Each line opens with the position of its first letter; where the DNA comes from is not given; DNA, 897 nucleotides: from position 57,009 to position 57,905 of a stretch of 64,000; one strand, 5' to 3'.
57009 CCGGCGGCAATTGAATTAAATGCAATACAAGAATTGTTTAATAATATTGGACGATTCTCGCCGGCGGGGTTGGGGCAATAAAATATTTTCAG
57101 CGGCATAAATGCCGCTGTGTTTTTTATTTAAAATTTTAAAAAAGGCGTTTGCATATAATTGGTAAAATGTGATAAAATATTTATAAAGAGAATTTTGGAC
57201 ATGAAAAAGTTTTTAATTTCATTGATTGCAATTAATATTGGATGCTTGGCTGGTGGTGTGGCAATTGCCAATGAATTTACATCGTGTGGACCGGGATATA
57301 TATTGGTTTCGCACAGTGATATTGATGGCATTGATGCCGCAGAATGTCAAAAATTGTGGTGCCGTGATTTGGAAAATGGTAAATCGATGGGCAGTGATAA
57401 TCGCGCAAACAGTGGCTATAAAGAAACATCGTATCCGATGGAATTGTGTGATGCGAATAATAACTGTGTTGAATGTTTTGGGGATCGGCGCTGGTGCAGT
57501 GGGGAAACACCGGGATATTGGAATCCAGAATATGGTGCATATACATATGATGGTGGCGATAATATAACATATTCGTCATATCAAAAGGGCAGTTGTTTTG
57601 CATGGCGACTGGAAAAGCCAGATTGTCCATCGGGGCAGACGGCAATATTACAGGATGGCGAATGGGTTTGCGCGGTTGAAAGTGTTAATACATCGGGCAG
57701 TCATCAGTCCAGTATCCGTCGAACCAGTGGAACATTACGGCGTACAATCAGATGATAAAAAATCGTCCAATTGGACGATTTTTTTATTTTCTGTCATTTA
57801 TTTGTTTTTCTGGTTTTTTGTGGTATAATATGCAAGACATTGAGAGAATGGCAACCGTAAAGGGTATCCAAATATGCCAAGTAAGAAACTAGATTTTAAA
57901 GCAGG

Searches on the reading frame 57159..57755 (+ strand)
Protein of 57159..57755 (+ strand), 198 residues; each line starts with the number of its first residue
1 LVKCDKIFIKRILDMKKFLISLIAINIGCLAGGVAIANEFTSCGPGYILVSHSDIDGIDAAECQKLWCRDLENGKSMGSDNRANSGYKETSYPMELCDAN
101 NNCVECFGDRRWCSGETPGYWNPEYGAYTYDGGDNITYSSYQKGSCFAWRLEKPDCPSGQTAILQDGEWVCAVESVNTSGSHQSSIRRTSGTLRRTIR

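Call 8: search_protein_families(library=pfam, proteins=[window:57159-57755:+], max_evalue=1)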
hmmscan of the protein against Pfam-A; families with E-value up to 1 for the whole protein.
window:57159-57755:+ (198 aa): 0 families

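Call 26: search_protein_families(library=ncbifam, proteins=[window:57159-57755:+], max_evalue=1)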
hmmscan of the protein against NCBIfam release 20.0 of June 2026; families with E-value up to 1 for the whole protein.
window:57159-57755:+ (198 aa): 0 families

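Call 34: find_homologous_proteins(query=window:57201-57755:+, max_evalue=0.001)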
Query window:57201-57755:+ (184 aa): 336 proteins with E <= 0.001 among 365 candidates; the best 120 are listed.
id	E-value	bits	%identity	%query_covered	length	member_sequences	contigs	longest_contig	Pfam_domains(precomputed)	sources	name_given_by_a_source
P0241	1.7e-120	418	96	100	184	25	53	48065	-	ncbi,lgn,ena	-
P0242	1.2e-97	343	79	100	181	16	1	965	-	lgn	-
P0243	6.9e-94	331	75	100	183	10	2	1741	-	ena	-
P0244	1.9e-93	329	74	100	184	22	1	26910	-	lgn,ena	-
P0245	7.7e-87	308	73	100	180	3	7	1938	-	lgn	-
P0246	1.0e-85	304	71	100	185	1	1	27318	-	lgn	-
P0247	1.2e-85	304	70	99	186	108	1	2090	-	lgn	-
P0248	5.8e-85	302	69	100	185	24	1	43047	-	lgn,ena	-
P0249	6.5e-85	302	72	100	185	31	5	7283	-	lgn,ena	-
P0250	3.0e-82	293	69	100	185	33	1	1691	-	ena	-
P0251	3.9e-81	289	68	99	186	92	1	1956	-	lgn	-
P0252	5.9e-81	289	68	99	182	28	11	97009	-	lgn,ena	-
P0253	2.5e-80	287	70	100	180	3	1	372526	-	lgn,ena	-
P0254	3.2e-80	286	68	100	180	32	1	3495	-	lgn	-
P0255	5.7e-80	285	67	93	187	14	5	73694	-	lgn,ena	-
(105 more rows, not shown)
